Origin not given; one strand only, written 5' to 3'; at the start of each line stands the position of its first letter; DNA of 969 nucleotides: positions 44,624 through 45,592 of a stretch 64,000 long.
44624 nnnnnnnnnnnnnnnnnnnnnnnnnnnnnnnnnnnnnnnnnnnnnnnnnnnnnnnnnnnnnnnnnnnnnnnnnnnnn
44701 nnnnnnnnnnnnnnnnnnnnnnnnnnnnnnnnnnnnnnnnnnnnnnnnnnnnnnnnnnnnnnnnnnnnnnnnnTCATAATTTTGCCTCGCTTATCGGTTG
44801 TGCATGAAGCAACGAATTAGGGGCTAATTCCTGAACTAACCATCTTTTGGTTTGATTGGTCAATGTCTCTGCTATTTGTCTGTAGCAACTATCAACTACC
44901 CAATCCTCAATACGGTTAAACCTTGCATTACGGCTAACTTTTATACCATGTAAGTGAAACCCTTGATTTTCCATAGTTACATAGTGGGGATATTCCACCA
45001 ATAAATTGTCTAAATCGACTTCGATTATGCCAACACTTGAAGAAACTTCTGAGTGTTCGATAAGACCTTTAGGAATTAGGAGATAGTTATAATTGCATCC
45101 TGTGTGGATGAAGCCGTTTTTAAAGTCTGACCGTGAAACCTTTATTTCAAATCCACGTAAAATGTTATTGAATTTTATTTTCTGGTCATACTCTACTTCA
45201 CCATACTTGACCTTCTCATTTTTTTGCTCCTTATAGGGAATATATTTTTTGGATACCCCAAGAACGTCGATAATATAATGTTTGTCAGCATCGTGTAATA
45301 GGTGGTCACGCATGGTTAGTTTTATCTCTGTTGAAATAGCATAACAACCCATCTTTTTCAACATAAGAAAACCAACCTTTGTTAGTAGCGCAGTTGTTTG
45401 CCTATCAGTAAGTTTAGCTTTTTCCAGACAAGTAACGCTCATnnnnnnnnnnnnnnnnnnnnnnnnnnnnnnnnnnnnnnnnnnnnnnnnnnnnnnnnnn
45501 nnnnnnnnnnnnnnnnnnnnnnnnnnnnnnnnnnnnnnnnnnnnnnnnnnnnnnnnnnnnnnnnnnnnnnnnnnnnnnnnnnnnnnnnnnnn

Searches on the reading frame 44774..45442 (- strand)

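Call 40: search_protein_families(library=pfam, proteins=[window:44774-45442:-], max_evalue=0.01)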
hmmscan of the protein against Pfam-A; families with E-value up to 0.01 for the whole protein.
window:44774-45442:- (222 aa): 0 families

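Call 100: search_protein_families(library=phrogs, proteins=[window:44774-45442:-], max_evalue=0.01)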
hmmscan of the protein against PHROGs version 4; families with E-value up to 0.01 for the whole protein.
window:44774-45442:- (222 aa): 3 families
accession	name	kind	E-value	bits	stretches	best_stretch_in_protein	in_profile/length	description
phrog_2776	-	unknown function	7.4e-14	52.9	1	91-146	52-114/181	-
phrog_5429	-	DNA, RNA and nucleotide metabolism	1.5e-06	29.2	1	90-147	62-127/176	DNA repair protein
phrog_14517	-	unknown function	0.0044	17.5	0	94-143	59-117/296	-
